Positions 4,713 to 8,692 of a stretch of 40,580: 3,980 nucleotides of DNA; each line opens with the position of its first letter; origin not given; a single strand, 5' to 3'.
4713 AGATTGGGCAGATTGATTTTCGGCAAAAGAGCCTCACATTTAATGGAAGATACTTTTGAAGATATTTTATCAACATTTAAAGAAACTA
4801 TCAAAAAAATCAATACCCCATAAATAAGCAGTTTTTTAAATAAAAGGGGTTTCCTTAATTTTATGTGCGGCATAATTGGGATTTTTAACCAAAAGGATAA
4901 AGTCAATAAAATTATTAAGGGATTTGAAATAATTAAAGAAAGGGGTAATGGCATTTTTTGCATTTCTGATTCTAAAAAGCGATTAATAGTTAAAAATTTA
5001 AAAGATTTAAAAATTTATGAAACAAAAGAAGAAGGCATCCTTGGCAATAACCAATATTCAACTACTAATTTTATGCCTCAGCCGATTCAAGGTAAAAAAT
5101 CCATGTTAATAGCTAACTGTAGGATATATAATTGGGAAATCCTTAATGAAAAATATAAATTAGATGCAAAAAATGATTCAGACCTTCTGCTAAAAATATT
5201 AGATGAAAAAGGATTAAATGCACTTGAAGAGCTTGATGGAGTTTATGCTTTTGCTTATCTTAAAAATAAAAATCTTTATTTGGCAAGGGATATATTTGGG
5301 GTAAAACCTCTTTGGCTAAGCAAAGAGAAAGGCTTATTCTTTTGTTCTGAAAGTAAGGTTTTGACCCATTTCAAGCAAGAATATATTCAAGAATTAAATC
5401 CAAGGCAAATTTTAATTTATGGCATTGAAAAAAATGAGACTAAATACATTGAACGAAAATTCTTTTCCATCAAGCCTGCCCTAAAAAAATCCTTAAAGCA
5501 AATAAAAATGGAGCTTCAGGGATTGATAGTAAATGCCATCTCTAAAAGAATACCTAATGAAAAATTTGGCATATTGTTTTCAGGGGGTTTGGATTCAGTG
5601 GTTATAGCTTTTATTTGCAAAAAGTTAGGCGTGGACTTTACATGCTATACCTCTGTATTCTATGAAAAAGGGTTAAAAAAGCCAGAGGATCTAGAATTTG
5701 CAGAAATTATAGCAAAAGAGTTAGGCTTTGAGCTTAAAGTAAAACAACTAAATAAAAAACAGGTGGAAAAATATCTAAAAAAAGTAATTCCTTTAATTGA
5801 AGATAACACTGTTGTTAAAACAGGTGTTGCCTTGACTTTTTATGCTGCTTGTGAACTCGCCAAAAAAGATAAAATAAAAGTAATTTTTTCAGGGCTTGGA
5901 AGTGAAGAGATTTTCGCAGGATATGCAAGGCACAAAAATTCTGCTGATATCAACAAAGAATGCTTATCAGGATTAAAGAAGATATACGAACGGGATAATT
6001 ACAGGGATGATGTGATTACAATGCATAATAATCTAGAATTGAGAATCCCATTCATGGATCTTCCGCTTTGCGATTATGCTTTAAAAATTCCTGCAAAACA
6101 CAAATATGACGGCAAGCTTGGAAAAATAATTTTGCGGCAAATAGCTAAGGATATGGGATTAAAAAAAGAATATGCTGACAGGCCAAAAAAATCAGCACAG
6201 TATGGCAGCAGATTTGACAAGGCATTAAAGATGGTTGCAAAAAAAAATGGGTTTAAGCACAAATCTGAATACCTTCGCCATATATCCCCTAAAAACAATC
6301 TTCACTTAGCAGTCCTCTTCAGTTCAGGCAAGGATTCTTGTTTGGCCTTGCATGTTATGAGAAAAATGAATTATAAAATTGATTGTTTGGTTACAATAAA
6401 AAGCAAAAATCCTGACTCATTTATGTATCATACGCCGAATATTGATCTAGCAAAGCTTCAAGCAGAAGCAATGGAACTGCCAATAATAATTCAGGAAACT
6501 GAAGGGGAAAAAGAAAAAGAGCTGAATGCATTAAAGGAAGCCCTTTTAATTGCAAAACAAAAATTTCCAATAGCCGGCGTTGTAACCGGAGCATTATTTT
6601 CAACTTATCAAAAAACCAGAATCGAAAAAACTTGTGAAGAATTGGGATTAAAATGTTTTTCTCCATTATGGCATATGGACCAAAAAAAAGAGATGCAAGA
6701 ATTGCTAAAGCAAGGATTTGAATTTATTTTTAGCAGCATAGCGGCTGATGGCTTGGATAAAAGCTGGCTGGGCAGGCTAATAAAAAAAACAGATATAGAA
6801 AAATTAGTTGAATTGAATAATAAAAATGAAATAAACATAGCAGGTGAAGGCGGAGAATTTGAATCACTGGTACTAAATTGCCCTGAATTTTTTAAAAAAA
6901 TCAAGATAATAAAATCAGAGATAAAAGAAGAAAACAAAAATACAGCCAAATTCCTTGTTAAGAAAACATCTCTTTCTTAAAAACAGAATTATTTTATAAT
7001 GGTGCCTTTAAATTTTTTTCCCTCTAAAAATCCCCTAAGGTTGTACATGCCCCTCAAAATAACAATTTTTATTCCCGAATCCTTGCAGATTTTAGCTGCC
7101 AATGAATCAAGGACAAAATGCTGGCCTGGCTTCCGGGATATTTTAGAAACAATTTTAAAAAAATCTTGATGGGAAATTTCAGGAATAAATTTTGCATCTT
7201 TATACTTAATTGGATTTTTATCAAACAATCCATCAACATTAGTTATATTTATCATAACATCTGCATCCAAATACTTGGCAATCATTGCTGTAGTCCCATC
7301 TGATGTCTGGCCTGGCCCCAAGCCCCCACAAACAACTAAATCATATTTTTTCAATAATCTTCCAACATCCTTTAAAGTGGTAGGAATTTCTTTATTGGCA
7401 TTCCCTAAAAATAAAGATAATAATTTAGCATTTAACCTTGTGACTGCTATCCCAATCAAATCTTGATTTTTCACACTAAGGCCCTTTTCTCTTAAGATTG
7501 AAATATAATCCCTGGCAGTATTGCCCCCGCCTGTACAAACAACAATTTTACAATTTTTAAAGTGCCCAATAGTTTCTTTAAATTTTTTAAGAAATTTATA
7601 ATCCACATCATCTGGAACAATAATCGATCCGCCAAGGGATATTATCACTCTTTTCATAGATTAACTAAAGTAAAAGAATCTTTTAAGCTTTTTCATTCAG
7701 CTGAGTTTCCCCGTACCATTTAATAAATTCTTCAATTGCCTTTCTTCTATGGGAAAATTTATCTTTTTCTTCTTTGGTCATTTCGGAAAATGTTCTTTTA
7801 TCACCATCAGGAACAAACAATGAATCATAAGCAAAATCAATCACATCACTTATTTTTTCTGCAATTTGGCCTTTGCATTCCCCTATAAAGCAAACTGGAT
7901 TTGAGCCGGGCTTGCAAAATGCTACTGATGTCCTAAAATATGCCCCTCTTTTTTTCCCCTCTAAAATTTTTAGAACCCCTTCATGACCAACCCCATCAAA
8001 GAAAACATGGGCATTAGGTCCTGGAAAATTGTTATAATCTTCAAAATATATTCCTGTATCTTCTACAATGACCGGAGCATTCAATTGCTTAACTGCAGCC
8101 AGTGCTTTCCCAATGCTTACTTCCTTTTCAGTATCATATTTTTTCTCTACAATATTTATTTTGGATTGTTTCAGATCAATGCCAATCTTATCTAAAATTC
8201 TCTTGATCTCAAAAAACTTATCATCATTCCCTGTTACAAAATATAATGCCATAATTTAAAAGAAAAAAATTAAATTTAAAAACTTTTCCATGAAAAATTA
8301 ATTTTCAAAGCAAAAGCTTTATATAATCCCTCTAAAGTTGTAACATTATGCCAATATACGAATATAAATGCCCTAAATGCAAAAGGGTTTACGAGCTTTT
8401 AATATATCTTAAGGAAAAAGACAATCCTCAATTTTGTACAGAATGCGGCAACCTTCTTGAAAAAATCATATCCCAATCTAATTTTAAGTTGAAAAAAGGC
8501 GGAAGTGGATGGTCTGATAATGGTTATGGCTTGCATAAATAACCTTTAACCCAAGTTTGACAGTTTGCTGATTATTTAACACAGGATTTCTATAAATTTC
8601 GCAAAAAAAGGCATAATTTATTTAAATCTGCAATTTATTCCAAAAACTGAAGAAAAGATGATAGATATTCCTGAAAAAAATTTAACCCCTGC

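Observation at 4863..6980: Single-ORF fusion of an AsnB-type glutamine-dependent amidotransferase with a Dph6-type diphthine-ammonia ligase domain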

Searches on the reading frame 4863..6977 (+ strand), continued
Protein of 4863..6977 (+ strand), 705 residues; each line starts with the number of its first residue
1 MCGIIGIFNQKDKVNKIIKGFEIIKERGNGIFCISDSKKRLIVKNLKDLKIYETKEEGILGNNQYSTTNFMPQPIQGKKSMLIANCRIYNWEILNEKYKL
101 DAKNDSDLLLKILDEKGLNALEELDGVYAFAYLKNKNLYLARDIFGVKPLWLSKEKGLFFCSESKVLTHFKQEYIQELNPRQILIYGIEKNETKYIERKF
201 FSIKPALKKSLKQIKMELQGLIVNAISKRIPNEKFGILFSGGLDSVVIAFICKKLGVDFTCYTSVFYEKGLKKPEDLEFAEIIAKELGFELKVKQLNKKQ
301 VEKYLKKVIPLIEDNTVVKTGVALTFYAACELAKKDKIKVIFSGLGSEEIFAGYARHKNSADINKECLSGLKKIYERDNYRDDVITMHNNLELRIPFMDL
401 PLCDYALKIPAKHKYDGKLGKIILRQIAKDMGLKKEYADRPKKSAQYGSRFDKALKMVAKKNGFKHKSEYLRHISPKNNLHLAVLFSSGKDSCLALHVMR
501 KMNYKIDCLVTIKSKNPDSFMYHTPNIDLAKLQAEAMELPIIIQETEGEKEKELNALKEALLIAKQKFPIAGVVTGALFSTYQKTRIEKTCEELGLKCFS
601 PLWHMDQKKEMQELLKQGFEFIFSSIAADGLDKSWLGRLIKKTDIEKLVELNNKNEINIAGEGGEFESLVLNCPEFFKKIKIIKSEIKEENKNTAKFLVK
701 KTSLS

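Call 64: find_encoding_contigs(protein=P0174, flank=5000, max_places=2)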
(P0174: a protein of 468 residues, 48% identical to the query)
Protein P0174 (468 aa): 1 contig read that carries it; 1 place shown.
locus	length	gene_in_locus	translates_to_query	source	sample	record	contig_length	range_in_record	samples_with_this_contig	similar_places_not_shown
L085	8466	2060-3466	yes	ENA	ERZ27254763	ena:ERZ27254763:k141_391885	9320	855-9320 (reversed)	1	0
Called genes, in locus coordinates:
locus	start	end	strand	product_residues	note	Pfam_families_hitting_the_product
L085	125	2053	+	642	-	-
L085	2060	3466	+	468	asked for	PF13522:GATase_6 (weak), PF13537:GATase_7, PF00733:Asn_synthase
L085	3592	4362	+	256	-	PF00142:Fer4_NifH, PF01656:CbiA, PF06564:CBP_BcsQ, PF10609:ParA, PF13500:AAA_26 (faint), PF13614:AAA_31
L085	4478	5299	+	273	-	PF04414:tRNA_deacylase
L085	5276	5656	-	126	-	PF01201:Ribosomal_S8e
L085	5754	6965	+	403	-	-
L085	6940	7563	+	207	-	PF01451:LMWPc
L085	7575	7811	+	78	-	-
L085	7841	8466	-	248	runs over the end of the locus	PF02535:Zip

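Call 65: find_encoding_contigs(protein=P0227, flank=5000, max_places=2)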
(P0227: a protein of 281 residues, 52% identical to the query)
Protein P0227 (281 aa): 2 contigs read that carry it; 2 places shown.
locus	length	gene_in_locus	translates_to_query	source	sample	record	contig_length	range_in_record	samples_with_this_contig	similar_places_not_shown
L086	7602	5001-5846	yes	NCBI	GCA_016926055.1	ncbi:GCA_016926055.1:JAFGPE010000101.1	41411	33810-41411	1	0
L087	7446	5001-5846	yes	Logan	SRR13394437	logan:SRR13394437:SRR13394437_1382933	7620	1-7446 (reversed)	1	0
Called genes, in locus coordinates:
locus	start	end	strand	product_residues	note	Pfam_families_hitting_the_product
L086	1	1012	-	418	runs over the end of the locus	PF01136:Peptidase_U32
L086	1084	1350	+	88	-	PF01022:HTH_5, PF12840:HTH_20 (weak)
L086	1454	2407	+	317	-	PF03773:ArsP_1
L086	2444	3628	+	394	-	PF01702:TGT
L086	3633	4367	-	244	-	-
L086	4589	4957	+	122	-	PF00072:Response_reg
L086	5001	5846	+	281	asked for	PF00733:Asn_synthase, PF02540:NAD_synthase (faint), PF24167:DUF7411 (faint), PF00733:Asn_synthase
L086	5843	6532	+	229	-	PF01902:Diphthami_syn_2_N, PF28410:Diphthami_syn_2_C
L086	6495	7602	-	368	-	?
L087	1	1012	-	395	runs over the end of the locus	?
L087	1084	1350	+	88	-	PF01022:HTH_5, PF12840:HTH_20 (weak)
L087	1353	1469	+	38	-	-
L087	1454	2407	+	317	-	PF03773:ArsP_1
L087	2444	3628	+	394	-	PF01702:TGT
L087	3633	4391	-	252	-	-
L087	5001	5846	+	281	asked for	PF00733:Asn_synthase, PF02540:NAD_synthase (faint), PF24167:DUF7411 (faint), PF00733:Asn_synthase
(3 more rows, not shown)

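Call 66: find_encoding_contigs(protein=P0257, flank=5000, max_places=2)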
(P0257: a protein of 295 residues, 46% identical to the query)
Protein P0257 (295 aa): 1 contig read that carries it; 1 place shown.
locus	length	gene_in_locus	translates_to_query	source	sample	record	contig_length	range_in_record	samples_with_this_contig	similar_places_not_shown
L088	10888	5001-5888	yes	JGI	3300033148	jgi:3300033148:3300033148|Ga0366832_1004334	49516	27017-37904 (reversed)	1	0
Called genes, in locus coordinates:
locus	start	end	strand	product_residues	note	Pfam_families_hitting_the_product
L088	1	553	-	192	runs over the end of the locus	PF01850:PIN (faint)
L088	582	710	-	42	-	-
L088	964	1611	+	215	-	PF13483:Lactamase_B_3, PF12706:Lactamase_B_2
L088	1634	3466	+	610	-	PF00270:DEAD (faint), PF04851:ResIII, PF00271:Helicase_C (faint), PF06733:DEAD_2, PF13307:Helicase_C_2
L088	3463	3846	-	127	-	PF09845:OapC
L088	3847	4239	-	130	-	PF09846:OapB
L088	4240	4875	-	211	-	PF00025:Arf (faint), PF00009:GTP_EFTU (faint), PF01926:MMR_HSR1, PF02421:FeoB_N (faint)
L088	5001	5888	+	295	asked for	PF00733:Asn_synthase, PF02540:NAD_synthase (faint), PF06508:QueC (faint), PF24167:DUF7411, PF00733:Asn_synthase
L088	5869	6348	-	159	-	-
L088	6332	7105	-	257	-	-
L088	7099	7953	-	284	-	PF00482:T2SSF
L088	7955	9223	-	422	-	PF00482:T2SSF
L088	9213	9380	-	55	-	-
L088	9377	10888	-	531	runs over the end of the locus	PF00437:T2SSE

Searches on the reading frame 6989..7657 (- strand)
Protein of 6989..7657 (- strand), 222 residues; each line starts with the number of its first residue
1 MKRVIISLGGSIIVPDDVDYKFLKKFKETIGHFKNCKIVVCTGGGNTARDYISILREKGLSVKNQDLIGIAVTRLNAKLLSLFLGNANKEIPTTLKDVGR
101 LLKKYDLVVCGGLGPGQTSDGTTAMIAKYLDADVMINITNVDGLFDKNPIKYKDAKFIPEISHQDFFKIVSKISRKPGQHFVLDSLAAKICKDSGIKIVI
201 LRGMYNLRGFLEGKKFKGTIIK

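Call 13: search_protein_families(library=pfam, proteins=[window:6989-7657:-], max_evalue=0.01)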
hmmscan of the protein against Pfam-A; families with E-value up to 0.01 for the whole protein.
window:6989-7657:- (222 aa): 1 family
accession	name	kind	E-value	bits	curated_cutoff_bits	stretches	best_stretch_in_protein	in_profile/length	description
PF00696.33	AA_kinase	-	1.7e-30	106.9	24.9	1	2-201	1-233/234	Amino acid kinase family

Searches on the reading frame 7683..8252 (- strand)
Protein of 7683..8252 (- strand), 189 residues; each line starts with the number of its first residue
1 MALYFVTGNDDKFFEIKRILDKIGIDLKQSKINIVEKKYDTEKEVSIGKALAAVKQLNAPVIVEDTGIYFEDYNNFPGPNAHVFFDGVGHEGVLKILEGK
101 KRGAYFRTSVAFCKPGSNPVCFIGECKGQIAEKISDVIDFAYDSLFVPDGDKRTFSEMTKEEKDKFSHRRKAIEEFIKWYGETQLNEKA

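Call 13: search_protein_families(library=pfam, proteins=[window:7683-8252:-], max_evalue=0.01)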
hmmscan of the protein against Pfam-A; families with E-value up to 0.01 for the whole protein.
window:7683-8252:- (189 aa): 2 families
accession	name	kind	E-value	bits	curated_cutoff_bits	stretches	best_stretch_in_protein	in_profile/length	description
PF01725.21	Ham1p_like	-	3.5e-42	144.8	22.5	1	3-179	1-186/186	Ham1 family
PF11576.14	HcgB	-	0.0058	16.8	25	1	4-63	39-97/153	FeGP cofactor biosynthesis protein HcgB, guanylyltransferase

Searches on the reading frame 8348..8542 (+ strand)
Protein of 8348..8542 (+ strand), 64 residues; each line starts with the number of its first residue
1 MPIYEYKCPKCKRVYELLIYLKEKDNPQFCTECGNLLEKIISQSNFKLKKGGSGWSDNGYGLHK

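Call 13: search_protein_families(library=pfam, proteins=[window:8348-8542:+], max_evalue=0.01)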
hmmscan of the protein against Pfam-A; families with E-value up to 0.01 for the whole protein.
window:8348-8542:+ (64 aa): 3 families
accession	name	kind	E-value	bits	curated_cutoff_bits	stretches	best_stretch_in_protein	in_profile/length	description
PF09723.15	Zn_ribbon_8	-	2e-11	44.2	34.4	1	1-41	1-41/41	Zinc ribbon domain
PF02150.21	Zn_ribbon_RPB9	-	0.00035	20.8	25.2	1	28-38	2-12/36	RNA polymerases M/15 Kd subunit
PF08271.17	Zn_Ribbon_TF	-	0.00074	19.5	29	1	6-39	1-31/43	TFIIB zinc-binding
